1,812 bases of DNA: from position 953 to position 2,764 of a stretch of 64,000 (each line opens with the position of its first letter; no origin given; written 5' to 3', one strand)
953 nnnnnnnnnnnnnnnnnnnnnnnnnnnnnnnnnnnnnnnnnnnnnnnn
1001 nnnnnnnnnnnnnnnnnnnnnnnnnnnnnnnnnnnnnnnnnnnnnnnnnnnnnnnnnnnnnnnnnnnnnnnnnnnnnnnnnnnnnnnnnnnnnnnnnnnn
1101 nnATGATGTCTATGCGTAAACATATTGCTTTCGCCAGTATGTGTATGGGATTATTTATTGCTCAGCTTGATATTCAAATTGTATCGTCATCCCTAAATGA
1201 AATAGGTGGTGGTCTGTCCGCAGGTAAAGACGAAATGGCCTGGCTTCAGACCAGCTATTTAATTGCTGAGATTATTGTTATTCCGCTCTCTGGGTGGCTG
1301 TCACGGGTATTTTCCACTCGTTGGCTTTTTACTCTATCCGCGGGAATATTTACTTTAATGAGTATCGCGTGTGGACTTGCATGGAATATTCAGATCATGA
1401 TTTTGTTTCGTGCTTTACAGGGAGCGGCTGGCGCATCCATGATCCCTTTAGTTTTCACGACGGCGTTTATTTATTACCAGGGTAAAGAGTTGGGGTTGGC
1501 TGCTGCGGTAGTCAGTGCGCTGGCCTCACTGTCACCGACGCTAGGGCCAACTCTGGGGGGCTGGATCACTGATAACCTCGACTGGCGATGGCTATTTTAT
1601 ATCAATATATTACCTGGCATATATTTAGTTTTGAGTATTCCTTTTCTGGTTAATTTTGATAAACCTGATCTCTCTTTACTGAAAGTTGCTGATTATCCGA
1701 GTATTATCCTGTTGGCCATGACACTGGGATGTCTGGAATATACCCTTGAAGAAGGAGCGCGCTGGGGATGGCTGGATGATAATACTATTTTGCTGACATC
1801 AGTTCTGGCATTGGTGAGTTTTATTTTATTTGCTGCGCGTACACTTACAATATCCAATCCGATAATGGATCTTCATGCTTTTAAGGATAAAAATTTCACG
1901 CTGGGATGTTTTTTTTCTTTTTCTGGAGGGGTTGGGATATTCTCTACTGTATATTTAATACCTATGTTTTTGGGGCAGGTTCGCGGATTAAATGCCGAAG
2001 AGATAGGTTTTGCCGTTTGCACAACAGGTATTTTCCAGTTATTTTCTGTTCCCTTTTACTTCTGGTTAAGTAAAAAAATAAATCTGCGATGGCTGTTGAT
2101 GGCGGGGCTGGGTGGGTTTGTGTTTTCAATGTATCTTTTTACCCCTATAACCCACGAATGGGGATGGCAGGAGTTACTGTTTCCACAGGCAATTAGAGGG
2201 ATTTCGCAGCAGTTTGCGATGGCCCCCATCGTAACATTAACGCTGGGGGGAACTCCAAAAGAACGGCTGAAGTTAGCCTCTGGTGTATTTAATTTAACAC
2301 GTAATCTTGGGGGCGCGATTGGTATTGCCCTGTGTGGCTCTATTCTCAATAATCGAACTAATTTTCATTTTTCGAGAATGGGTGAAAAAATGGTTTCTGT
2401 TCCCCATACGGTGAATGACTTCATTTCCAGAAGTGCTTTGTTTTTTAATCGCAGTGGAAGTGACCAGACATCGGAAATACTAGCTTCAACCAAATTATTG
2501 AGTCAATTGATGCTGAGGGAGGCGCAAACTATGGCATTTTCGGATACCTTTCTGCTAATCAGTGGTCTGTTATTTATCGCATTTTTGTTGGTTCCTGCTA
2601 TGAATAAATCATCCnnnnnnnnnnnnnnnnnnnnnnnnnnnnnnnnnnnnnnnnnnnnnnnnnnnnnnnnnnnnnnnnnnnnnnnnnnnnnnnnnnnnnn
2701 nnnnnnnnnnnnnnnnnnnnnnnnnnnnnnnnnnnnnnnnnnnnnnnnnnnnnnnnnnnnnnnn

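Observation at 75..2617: EmrAB-like efflux operon next to smrA, not recalled at this position in K-12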

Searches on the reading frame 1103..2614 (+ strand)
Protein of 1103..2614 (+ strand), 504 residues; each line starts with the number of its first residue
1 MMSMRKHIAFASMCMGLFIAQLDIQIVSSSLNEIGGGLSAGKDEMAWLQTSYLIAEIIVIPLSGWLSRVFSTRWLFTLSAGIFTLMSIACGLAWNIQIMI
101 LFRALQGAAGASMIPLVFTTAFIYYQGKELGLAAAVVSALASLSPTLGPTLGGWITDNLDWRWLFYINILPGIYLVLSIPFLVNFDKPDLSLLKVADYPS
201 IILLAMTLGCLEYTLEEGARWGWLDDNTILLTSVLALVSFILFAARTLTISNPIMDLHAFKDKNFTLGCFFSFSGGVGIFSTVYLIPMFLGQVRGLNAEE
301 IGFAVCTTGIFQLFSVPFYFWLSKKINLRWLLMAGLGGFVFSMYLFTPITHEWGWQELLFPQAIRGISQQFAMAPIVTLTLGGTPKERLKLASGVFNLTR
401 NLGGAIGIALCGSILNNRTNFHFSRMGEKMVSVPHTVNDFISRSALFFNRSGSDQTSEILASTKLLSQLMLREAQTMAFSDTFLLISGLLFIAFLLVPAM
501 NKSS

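Call 7: search_protein_families(library=ncbifam, proteins=[window:1103-2614:+])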
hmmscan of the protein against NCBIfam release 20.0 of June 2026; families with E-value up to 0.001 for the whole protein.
window:1103-2614:+ (504 aa): 34 families (the best 25 are shown)
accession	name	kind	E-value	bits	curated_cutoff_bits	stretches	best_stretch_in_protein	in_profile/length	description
TIGR00711.1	efflux_EmrB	subfamily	1.5e-120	403.2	230.2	1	9-496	3-480/485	DHA2 family efflux MFS transporter permease subunit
NF000391.1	EmrB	exception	1.6e-64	218.4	925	1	12-471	15-472/501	multidrug efflux MFS transporter permease subunit EmrB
NF000060.1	MFS_efflux_LmrB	exception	9.1e-37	127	800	1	18-418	27-426/479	lincomycin efflux MFS transporter Lmr(B)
NF000009.1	tet_MFS_Tcr3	exception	9.6e-30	103.6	1000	1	9-415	32-442/512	tetracycline efflux MFS transporter Tcr3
NF007799.0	PRK10504.1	subfamily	1.2e-29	103.6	426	1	13-454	15-456/471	multidrug transporter subunit MdtD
NF000095.1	tet_MFS_OtrB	exception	6.8e-27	94.2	999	1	9-416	27-438/563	oxytetracycline resistance efflux MFS transporter OtrB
NF040856.1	FexB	exception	2e-26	92.8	950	1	14-441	20-446/469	chloramphenicol/florfenicol efflux MFS transporter FexB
NF000218.1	FexA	exception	1.2e-25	90.1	900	1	14-420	27-434/475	chloramphenicol/florfenicol efflux MFS transporter FexA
NF000089.1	qac_MFS_AB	exception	2.7e-23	82.5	900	1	1-414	12-424/514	QacA/B family quaternary ammonium compound efflux MFS transporter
NF000025.1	MFS_efflux_tcmA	exception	1.7e-22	79.9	999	1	10-419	28-435/538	tetracenomycin C efflux MFS transporter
NF040895.2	MFS_effux_SdrM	equivalog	7.2e-21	74.8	550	1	5-426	3-415/441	multidrug efflux MFS transporter SdrM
TIGR00880.1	2_A_01_02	superfamily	2.6e-18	66.5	131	1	51-182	6-137/141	multidrug resistance protein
TIGR00893.1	2A0114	subfamily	2.3e-17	63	395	2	34-188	20-173/399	D-galactonate transporter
NF012175.1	tet_MFS_L_K_45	equivalog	9.3e-16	57.6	650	1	13-316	5-295/444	Tet(L)/Tet(K)/Tet(45) family tetracycline efflux MFS transporter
NF011571.1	PRK14995.1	subfamily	1.4e-14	53.8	701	1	20-417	18-413/493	SmvA family efflux MFS transporter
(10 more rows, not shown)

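Call 14: find_homologous_proteins(query=window:1103-2614:+, max_evalue=1e-30)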
Query window:1103-2614:+ (504 aa): 6806 proteins with E <= 1e-30 among 8000 candidates; the best 120 are listed.
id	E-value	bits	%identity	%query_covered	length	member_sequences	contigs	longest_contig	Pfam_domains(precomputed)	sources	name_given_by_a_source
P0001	0.0e+0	1097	99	100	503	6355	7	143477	PF07690.22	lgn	-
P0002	1.0e-274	930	82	100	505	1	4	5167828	PF07690.22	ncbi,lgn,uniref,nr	ncbi:DHA2 family efflux MFS transporter permease subunit [Citrobacter freundii]|uniref:DHA2 family e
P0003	1.2e-274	930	82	100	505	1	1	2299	PF07690.22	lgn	-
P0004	1.9e-274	929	82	100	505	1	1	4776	PF07690.22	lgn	-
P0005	2.9e-274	929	82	100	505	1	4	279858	PF07690.22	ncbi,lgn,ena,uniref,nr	ncbi:DHA2 family efflux MFS transporter permease subunit [Kluyvera cryocrescens]|uniref:DHA2 family 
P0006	3.1e-274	928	82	99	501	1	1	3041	PF07690.22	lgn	-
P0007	3.1e-274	928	82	100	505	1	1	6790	PF07690.22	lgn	-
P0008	3.6e-274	928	82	100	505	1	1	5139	PF07690.22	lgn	-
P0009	3.6e-274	928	82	100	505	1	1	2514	PF07690.22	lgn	-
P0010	3.6e-274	928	82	100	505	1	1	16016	PF07690.22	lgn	-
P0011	3.8e-274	928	82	100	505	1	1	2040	PF07690.22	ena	-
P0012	6.5e-274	927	82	100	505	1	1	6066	PF07690.22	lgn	-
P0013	7.0e-274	927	82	100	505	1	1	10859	PF07690.22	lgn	-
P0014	7.2e-274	927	82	100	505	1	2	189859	PF07690.22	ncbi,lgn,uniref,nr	ncbi:DHA2 family efflux MFS transporter permease subunit [Kluyvera cryocrescens]|uniref:DHA2 family 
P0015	7.2e-274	927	82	100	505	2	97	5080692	PF07690.22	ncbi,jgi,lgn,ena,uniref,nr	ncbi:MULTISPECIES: DHA2 family efflux MFS transporter permease subunit [Enterobacteriaceae]|uniref:D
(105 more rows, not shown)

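Call 23: find_encoding_contigs(protein=P0015, flank=8000, max_places=6)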
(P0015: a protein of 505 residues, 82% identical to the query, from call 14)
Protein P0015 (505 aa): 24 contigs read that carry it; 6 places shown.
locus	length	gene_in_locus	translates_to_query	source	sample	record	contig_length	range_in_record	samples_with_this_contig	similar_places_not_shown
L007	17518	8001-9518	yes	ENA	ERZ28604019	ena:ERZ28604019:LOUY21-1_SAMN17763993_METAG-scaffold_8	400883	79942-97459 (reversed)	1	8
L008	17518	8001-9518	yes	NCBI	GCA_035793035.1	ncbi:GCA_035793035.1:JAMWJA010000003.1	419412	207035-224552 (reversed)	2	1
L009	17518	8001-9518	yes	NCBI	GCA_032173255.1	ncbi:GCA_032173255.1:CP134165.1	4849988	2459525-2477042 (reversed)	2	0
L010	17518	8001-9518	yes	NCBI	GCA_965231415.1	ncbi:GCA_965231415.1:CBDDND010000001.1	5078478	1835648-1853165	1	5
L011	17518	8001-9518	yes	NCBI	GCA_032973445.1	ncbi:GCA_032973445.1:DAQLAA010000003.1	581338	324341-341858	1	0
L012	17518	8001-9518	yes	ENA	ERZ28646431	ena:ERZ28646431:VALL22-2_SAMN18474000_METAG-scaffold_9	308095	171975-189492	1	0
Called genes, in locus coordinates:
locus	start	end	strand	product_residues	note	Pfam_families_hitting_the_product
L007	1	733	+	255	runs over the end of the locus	PF02311:AraC_binding, PF07883:Cupin_2 (weak), PF00165:HTH_AraC (faint), PF12833:HTH_18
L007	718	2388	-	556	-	PF00682:HMGL-like, PF22615:IPMS_D2, PF08502:LeuA_dimer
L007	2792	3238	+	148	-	PF11694:DUF3290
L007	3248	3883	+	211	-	PF20730:YetF_N, PF04239:DUF421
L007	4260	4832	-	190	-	PF00440:TetR_N, PF16859:TetR_C_11 (faint), PF17922:TetR_C_17 (weak), PF13977:TetR_C_6, PF16925:TetR_C_13 (weak)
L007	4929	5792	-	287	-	PF00491:Arginase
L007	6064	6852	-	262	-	PF02311:AraC_binding, PF07883:Cupin_2, PF00165:HTH_AraC (faint), PF12833:HTH_18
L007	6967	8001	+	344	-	PF25917:BSH_RND, PF25919:BSH_CusB (faint), PF25954:Beta-barrel_RND_2 (weak), PF25963:Beta-barrel_AAEA (weak)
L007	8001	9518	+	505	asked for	PF07690:MFS_1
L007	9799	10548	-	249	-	PF00106:adh_short, PF23441:SDR, PF08659:KR, PF13561:adh_short_C2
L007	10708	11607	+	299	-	PF00126:HTH_1, PF03466:LysR_substrate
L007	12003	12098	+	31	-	-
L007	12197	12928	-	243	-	PF00596:Aldolase_II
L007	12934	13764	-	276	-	PF00497:SBP_bac_3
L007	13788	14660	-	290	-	PF05721:PhyH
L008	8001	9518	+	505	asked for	PF07690:MFS_1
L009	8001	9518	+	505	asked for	PF07690:MFS_1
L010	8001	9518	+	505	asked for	PF07690:MFS_1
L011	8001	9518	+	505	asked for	PF07690:MFS_1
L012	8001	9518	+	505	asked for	PF07690:MFS_1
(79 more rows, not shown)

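Call 25: search_protein_families(library=pfam, proteins=[window:1103-2614:+])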
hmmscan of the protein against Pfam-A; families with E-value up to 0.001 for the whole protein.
window:1103-2614:+ (504 aa): 2 families
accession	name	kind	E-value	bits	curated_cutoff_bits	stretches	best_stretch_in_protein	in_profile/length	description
PF07690.21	MFS_1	-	2.5e-39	135.6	33.4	1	14-407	2-346/347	Major Facilitator Superfamily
PF06609.19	TRI12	-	0.00019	20.4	23.2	1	5-178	41-212/599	Fungal trichothecene efflux pump (TRI12)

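Call 28: search_solved_structures(query=window:1103-2614:+, max_evalue=1e-10)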
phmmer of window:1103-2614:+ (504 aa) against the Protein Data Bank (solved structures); distinct sequences matched with E-value up to 1e-10: 12.
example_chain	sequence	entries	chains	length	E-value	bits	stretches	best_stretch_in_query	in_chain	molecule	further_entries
8zal_J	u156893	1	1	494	9.5e-56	192.9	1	12-489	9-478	Multidrug export protein EmrB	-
8zar_J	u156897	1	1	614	1.7e-55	192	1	11-489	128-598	Multidrug export protein EmrB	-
7y58_A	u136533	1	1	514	3.1e-26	95.5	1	2-416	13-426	Antiseptic resistance protein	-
29om_A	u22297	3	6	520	1.5e-25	93.2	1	2-416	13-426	Antiseptic resistance protein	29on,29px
8ufe_A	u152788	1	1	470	1.9e-25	92.9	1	18-423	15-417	Integral membrane efflux protein EfpA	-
9vhd_B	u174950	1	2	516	2.4e-24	89.3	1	18-423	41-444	Putative MFS-type transporter EfpA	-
9bii_A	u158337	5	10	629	1.1e-23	87.2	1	16-421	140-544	Uncharacterized MFS-type transporter EfpA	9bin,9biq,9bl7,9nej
8ufd_A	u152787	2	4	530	1.1e-23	87.2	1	18-421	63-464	Integral membrane efflux protein EFPA | Efflux pump A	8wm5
8x6x_A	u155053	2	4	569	1.3e-23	86.9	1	18-421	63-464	Uncharacterized MFS-type transporter EfpA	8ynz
8pnl_A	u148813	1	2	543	2.6e-13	52.9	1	9-434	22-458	Putative triacylglyceride transporter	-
7d5p_A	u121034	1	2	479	4.5e-13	52.1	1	82-417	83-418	Drug transporter, putative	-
7d5q_A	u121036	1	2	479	1.1e-12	50.9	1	82-417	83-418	Drug transporter, putative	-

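Call 30: find_related_loci(query=window:1103-2614:+, collection=genome_contigs, flank=6000)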
Query window:1103-2614:+ (504 aa) in genome_contigs; peptide patterns used: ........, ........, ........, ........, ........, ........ (x = any residue, [..] = any of these).
27 stretches matched a pattern; 7 encode a relative of the query (tblastn E <= 1e-3); 7 distinct loci.
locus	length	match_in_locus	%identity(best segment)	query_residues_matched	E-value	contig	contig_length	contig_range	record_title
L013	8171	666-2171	82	3-504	0e+0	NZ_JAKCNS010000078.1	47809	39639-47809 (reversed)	Kluyvera intermedia strain INSAq229 Aq229_contig_79, whole genome shotgun sequence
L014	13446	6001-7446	52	6-487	2e-164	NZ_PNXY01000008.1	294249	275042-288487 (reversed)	Paraburkholderia rhynchosiae strain WSM 3937 NODE_8_length_294249_cov_21.4394_ID_4926, whole genome shotgun sequence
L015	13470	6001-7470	52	6-496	2e-163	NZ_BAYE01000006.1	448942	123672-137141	Paraburkholderia caledonica NBRC 102488, whole genome shotgun sequence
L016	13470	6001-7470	51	6-496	3e-163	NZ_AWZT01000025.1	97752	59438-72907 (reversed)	Paraburkholderia dilworthii strain WSM3556 BurW3556DRAFT_scaffold_23.24_C, whole genome shotgun sequence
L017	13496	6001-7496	96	5-503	2e-161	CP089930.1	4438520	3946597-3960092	Escherichia coli strain E69 chromosome, complete genome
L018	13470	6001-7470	51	6-496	1e-161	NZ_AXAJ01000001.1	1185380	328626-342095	Burkholderia sp. WSM2230 A3ACDRAFT_scaffold_0.1_C, whole genome shotgun sequence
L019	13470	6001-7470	51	6-496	2e-162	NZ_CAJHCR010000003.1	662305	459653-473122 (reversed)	Paraburkholderia kirstenboschensis strain LMG 28727 isolate LMG 28727, whole genome shotgun sequence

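Call 50: search_solved_structures(query=window:1103-2614:+, max_evalue=1e-40, show_alignments=1)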
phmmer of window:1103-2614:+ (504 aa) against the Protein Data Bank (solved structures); distinct sequences matched with E-value up to 1e-40: 2.
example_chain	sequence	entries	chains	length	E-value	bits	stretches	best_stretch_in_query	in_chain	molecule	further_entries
8zal_J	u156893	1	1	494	9.5e-56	192.9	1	12-489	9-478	Multidrug export protein EmrB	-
8zar_J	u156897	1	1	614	1.7e-55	192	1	11-489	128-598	Multidrug export protein EmrB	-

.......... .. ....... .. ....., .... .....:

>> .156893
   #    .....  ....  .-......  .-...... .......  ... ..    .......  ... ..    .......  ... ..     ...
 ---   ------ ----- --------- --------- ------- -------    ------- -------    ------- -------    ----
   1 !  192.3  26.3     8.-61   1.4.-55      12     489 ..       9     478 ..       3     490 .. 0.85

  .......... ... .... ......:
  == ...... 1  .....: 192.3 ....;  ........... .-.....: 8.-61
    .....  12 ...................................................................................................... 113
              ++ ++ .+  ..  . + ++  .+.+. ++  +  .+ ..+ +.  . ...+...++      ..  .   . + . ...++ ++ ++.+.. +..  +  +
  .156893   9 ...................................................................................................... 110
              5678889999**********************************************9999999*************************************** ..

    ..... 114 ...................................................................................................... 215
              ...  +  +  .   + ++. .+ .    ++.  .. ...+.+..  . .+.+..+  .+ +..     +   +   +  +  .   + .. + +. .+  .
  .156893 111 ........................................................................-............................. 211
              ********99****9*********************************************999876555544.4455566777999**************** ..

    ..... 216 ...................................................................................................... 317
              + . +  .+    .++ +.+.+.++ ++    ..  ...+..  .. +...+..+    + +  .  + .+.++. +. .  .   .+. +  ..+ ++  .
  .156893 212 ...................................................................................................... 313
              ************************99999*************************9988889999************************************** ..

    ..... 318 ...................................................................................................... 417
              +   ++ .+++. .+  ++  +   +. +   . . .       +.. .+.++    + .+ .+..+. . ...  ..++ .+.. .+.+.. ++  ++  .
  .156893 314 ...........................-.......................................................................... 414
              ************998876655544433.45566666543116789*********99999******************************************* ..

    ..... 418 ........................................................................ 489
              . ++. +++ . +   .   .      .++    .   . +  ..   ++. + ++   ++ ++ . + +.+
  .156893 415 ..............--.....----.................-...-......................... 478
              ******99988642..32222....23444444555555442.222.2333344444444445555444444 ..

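Call 62: search_protein_families(library=pfam, proteins=[L015:7493-8968:+, L015:4762-5946:+, L015:4124-4717:+, L015:2832-3725:+])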
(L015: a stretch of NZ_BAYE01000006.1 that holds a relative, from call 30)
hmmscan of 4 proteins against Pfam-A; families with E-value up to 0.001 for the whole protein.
L015:7493-8968:+ (492 aa): 1 family
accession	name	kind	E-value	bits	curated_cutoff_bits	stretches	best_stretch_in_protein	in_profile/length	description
PF02321.23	OEP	-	5.6e-43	147.4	22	2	294-476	5-187/187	Outer membrane efflux protein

L015:4762-5946:+ (395 aa): 4 families
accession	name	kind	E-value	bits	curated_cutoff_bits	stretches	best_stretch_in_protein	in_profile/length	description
PF13437.12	HlyD_3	-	5.6e-16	59.6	22.2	1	252-338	1-89/106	HlyD family secretion protein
PF16576.10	HlyD_D23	-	1.9e-15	57.2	30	1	86-328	19-187/214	Barrel-sandwich domain of CusB or HlyD membrane-fusion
PF00529.27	CusB_dom_1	-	2.7e-11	44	26.5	1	136-378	12-87/89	Cation efflux system protein CusB domain 1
PF13533.13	Biotin_lipoyl_2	-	3e-07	30.5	29.8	1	89-118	3-32/32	Biotin-lipoyl like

L015:4124-4717:+ (198 aa): 6 families
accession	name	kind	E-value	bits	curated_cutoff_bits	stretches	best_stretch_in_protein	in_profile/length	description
PF12802.13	MarR_2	-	2e-09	37.9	27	1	90-148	2-61/61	MarR family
PF01047.28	MarR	-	2.3e-09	37.4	24.6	1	91-148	1-58/59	MarR family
PF12840.13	HTH_20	-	1.8e-05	25.1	27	1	94-138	5-49/51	Helix-turn-helix domain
PF13545.12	HTH_Crp_2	-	0.00054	20.3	27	1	106-138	21-53/70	Crp-like helix-turn-helix domain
PF08279.18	HTH_11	-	0.00074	19.8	25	0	95-136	2-44/55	HTH domain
PF02082.26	Rrf2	-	0.00085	19.9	30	0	98-140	14-56/132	Iron-dependent Transcriptional regulator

L015:2832-3725:+ (298 aa): 2 families
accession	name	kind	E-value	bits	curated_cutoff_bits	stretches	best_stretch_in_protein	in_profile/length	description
PF08379.15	Bact_transglu_N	-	1.4e-20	74.2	27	1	10-88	1-79/80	Bacterial transglutaminase-like N-terminal region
PF01841.26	Transglut_core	-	3.5e-20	72.7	23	1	153-252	14-108/108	Transglutaminase-like superfamily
